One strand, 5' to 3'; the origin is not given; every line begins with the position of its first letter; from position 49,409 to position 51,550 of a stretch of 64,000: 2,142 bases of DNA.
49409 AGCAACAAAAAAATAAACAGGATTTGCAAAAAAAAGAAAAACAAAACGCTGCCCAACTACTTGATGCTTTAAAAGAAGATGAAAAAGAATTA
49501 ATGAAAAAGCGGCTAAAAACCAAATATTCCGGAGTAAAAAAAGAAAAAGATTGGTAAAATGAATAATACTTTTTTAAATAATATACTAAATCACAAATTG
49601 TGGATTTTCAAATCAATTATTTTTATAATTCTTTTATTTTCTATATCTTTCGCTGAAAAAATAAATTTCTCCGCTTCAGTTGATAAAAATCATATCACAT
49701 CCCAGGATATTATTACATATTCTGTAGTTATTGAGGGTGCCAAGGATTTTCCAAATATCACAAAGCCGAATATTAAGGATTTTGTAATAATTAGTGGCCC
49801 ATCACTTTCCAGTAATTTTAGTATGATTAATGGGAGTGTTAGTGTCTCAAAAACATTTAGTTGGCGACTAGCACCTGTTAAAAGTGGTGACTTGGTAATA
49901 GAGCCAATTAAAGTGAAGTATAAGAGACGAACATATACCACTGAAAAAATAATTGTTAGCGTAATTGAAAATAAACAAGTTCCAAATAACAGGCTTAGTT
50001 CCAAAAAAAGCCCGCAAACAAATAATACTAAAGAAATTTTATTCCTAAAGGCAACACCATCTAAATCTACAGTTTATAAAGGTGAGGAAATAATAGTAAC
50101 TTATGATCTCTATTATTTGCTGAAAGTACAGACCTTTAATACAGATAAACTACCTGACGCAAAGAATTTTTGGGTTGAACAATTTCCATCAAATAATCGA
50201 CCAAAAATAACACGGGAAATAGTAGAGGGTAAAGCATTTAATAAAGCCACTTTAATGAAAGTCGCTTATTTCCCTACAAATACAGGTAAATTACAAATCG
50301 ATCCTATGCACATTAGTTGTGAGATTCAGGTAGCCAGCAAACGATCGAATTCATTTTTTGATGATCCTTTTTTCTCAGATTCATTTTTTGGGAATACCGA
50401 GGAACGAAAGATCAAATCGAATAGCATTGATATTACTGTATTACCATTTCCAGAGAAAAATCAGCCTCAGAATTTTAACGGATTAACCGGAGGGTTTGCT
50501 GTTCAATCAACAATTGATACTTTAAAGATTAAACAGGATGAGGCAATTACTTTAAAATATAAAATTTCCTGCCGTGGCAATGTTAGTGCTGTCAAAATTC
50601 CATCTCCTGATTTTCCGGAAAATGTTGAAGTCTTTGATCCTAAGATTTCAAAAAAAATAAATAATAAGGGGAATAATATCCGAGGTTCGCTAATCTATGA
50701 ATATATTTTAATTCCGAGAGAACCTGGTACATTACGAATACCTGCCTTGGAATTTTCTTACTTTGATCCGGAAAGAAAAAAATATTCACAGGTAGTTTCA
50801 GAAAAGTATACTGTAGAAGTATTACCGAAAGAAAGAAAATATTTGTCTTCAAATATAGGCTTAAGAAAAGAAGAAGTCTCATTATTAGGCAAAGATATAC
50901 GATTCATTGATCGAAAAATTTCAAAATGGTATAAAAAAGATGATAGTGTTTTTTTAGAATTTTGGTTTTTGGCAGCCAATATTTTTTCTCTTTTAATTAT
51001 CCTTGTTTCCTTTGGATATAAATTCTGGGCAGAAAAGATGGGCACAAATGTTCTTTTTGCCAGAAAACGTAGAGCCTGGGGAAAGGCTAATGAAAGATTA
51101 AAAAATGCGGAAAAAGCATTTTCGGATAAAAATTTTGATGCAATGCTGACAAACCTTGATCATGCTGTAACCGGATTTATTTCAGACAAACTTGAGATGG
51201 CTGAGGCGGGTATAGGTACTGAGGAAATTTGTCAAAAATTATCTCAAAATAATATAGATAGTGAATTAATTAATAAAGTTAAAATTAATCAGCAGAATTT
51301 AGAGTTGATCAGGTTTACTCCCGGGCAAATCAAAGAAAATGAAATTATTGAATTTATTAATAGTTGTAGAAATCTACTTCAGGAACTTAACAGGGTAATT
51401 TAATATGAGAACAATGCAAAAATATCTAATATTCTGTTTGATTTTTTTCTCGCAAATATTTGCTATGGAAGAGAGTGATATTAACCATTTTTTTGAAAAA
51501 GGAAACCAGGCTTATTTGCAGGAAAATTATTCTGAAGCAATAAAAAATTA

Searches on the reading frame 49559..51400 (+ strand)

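Call 35: search_protein_families(library=pfam, proteins=[window:49559-51400:+], max_evalue=0.0001)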
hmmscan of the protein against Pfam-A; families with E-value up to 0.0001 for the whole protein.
window:49559-51400:+ (614 aa): 1 family
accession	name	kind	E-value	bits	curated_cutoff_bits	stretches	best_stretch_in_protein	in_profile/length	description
PF13584.12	BatD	-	3.5e-35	120.9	24.1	2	39-135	1-92/92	BatD DUF11 like domain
